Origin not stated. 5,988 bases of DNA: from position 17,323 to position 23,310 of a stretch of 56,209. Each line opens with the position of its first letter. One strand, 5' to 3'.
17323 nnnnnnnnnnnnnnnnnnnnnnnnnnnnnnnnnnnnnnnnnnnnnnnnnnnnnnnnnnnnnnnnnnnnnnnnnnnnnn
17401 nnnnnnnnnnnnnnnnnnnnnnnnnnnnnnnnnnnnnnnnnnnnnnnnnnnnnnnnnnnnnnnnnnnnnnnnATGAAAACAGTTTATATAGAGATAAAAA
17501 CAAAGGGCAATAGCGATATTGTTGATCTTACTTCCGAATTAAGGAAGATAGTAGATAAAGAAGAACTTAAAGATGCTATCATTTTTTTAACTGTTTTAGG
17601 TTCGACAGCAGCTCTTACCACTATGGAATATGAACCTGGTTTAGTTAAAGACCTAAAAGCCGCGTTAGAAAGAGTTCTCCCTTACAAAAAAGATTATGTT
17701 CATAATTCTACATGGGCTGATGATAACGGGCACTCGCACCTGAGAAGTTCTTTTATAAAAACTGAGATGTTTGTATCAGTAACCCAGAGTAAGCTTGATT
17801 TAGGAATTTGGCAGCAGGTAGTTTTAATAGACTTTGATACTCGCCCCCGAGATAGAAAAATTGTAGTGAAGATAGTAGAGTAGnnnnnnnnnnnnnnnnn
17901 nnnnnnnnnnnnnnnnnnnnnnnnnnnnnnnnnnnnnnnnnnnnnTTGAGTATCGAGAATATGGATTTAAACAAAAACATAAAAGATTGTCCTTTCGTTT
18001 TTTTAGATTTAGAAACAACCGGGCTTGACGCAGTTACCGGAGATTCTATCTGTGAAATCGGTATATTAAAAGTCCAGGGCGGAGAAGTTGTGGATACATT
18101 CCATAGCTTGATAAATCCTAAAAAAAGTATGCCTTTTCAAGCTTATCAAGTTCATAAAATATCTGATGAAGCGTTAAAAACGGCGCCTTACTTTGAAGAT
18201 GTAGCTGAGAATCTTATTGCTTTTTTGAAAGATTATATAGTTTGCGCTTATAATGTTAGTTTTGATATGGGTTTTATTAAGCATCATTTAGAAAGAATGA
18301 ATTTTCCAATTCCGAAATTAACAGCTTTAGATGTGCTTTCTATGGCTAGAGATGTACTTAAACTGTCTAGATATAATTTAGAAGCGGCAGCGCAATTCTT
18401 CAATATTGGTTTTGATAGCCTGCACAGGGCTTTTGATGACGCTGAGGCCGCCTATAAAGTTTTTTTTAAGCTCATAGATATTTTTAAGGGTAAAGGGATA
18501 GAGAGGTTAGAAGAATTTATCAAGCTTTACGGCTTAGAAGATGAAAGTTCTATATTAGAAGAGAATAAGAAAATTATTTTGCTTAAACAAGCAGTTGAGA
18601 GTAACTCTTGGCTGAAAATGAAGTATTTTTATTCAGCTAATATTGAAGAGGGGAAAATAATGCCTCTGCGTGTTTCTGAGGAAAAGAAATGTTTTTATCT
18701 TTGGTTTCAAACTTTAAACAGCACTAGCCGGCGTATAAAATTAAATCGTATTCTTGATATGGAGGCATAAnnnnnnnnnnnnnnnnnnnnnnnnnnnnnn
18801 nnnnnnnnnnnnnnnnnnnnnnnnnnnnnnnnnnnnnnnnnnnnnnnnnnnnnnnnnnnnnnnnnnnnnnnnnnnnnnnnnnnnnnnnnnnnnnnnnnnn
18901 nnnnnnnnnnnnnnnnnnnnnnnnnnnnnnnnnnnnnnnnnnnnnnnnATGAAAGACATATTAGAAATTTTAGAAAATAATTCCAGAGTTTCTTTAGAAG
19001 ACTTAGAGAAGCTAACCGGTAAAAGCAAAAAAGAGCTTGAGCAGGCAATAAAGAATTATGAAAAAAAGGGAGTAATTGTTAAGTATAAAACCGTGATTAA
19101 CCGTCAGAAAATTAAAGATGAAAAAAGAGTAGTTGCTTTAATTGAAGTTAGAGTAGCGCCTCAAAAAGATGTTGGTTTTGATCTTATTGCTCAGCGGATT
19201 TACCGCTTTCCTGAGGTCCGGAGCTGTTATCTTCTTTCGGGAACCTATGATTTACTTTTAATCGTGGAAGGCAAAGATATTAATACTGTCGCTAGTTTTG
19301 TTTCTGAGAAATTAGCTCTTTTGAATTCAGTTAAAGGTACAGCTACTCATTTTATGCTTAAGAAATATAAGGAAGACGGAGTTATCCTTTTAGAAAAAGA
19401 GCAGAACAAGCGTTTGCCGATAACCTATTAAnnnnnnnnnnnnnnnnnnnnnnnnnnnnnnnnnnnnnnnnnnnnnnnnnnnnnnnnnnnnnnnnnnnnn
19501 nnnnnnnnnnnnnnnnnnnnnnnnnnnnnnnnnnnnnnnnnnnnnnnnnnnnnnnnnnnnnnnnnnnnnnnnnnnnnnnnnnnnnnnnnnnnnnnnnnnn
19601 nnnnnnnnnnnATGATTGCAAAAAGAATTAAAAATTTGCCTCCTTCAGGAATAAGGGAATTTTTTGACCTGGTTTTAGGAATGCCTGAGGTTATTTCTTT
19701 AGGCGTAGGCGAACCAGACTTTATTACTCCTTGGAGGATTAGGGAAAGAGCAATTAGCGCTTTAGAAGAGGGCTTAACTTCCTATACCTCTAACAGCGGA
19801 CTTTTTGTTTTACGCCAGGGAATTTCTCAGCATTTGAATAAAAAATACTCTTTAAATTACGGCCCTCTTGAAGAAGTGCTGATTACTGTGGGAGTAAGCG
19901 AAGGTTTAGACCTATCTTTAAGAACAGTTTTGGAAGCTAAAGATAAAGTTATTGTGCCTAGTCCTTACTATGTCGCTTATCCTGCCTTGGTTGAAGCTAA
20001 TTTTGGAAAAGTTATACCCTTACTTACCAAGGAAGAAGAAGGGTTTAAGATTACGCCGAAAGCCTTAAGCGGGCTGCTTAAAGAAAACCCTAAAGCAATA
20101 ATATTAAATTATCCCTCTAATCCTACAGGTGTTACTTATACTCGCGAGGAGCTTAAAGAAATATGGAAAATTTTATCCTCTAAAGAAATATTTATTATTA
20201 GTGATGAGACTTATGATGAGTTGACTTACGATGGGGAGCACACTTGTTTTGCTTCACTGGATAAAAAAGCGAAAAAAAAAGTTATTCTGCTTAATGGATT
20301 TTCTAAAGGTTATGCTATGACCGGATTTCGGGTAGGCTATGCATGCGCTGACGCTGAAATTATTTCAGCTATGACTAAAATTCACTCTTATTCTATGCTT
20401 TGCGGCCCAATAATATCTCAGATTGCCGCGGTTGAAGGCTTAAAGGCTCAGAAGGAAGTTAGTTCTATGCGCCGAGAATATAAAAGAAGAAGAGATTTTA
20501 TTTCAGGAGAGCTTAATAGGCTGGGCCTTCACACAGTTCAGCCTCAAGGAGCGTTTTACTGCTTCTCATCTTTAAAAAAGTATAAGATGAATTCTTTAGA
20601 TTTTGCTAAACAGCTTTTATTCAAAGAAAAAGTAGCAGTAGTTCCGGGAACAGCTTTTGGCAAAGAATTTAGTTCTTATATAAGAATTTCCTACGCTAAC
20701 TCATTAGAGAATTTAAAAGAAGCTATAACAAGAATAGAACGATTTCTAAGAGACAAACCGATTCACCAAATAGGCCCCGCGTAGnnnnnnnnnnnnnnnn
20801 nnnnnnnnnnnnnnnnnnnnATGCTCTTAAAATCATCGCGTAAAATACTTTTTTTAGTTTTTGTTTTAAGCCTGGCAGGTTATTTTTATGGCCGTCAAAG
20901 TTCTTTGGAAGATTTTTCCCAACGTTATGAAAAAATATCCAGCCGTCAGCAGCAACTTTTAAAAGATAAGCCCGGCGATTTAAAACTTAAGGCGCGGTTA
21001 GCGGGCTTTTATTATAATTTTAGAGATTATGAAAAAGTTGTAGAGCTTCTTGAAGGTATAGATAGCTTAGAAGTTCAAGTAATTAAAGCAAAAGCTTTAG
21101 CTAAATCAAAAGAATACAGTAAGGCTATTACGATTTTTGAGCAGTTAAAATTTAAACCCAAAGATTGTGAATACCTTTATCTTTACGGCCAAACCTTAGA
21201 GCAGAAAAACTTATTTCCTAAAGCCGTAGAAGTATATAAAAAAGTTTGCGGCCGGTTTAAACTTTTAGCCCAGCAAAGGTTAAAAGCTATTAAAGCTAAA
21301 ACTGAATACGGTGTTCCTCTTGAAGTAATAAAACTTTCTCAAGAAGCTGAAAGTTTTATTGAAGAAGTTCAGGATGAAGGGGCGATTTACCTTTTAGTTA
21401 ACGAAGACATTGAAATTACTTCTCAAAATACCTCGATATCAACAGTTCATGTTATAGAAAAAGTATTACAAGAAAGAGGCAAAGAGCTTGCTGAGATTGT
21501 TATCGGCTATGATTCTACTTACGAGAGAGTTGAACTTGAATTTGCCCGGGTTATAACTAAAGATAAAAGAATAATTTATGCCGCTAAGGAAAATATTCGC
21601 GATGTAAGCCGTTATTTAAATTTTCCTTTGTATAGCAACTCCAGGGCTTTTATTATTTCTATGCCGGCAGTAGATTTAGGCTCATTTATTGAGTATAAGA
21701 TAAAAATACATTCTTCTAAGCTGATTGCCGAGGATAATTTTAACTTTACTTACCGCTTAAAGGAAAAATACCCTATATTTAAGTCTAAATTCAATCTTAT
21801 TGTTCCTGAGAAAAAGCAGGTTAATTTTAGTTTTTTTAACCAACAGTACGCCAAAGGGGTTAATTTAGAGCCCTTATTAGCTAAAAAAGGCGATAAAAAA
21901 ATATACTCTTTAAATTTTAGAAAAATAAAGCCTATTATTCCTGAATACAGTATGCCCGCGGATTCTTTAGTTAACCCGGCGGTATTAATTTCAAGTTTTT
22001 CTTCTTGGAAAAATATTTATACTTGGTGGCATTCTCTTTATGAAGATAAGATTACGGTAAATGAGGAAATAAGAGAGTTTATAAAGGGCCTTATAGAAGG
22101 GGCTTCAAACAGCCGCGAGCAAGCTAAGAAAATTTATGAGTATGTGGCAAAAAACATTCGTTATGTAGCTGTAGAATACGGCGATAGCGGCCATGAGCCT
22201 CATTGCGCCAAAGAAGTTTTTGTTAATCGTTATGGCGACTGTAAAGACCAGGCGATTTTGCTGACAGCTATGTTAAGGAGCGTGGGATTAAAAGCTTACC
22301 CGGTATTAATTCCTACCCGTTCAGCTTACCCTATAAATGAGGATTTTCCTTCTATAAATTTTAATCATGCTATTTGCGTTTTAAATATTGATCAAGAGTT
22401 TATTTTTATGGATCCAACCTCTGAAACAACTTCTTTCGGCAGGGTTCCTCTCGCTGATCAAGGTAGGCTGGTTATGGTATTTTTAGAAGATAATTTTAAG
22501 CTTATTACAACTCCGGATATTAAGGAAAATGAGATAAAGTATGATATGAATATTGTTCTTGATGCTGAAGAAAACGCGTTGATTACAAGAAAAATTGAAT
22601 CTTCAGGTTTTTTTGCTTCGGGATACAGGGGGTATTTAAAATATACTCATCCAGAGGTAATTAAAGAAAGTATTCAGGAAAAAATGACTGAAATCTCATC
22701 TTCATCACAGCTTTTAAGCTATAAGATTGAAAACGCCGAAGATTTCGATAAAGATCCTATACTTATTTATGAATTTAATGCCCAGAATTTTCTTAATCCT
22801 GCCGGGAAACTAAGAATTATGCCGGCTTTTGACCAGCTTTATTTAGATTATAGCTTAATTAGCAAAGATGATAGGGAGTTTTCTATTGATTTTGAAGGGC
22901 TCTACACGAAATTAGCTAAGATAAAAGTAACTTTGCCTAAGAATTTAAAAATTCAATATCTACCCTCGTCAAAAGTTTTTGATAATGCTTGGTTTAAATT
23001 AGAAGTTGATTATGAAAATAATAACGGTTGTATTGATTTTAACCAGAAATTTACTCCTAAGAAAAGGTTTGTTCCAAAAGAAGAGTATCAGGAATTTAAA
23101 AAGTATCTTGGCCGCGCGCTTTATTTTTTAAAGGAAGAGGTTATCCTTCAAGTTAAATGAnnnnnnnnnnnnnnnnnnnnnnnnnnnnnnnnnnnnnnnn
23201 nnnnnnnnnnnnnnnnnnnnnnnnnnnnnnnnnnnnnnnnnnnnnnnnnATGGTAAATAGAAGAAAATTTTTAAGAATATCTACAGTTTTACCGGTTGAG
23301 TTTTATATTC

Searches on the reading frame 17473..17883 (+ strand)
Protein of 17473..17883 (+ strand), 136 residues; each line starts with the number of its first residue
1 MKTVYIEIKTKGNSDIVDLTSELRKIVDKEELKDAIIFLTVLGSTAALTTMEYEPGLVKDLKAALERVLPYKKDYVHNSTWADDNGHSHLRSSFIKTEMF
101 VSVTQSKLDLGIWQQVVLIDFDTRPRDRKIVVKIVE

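Call 79: search_protein_families(library=pfam, proteins=[window:17473-17883:+], max_evalue=0.00001)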
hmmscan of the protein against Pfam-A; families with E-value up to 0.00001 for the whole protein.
window:17473-17883:+ (136 aa): 1 family
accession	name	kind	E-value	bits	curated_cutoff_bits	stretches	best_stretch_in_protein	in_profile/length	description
PF01894.22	UPF0047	-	1.3e-30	106.4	27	1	18-134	1-117/117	Uncharacterised protein family UPF0047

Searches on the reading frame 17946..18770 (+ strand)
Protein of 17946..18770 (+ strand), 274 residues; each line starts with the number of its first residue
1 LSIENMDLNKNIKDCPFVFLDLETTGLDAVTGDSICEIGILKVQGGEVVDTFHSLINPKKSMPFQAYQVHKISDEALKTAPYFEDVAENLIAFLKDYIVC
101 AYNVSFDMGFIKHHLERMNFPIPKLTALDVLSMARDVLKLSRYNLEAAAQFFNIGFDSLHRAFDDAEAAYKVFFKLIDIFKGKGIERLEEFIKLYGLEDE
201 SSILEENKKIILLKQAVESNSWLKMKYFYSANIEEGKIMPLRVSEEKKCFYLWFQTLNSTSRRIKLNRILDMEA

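Call 79: search_protein_families(library=pfam, proteins=[window:17946-18770:+], max_evalue=0.00001)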
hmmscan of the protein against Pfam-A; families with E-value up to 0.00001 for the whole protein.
window:17946-18770:+ (274 aa): 3 families
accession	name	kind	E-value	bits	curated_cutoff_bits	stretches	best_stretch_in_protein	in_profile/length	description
PF00929.31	RNase_T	-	1.8e-34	120.1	24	1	18-173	1-164/164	Exonuclease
PF13482.12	RNase_H_2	-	1.8e-08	35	22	1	18-155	1-116/165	RNase_H superfamily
PF16473.11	Rv2179c-like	-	4.7e-08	33.4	27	1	18-172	3-172/177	3'-5' exoribonuclease Rv2179c-like domain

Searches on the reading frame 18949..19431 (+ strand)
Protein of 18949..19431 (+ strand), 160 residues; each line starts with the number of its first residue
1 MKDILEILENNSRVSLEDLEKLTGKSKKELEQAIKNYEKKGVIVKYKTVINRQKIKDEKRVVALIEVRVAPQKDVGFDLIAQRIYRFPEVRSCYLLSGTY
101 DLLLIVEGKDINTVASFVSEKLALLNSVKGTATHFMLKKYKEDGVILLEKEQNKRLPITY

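Call 79: search_protein_families(library=pfam, proteins=[window:18949-19431:+], max_evalue=0.00001)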
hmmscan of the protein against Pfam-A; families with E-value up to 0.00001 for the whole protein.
window:18949-19431:+ (160 aa): 1 family
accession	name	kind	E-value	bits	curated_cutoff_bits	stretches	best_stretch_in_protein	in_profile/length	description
PF01037.27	AsnC_trans_reg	-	1.2e-16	60.8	25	1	65-138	1-72/73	Lrp/AsnC ligand binding domain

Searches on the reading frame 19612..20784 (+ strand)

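Call 79: search_protein_families(library=pfam, proteins=[window:19612-20784:+], max_evalue=0.00001)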
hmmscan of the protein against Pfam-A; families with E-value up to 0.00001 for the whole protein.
window:19612-20784:+ (390 aa): 1 family
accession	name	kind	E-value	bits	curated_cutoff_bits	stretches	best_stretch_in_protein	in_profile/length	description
PF00155.27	Aminotran_1_2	-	9.2e-69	232.8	19.7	1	26-375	2-361/361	Aminotransferase class I and II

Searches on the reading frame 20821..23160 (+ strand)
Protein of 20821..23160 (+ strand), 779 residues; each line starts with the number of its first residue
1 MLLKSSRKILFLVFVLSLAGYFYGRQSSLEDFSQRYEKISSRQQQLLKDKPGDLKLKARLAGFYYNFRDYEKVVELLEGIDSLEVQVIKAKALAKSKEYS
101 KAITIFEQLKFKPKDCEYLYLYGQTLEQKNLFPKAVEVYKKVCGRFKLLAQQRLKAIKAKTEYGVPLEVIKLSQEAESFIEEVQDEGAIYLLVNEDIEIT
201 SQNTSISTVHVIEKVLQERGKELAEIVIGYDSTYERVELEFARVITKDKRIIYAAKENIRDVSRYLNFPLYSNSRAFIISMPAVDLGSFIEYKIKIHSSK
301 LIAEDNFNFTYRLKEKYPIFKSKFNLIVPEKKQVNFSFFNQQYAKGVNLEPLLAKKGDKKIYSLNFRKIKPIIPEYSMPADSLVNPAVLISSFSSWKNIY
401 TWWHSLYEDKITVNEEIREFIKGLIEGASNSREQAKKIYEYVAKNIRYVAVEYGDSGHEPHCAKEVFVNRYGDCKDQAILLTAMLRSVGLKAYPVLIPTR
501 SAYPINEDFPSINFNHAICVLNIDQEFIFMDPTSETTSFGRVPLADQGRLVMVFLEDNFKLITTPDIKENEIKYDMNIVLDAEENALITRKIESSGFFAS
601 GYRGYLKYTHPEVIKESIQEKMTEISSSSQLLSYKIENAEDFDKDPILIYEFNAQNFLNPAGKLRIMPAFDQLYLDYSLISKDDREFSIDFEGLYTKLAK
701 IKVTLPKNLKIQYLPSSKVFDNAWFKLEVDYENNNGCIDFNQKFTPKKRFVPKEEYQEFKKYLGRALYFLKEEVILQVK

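Call 79: search_protein_families(library=pfam, proteins=[window:20821-23160:+], max_evalue=0.00001)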
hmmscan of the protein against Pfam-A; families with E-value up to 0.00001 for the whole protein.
window:20821-23160:+ (779 aa): 2 families
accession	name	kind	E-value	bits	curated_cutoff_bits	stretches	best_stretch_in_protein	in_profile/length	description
PF12969.12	DUF3857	-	1.2e-27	97.4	24.6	1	204-372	4-169/170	Domain of Unknown Function with PDB structure (DUF3857)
PF01841.26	Transglut_core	-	7e-13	49.3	23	1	420-497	3-77/108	Transglutaminase-like superfamily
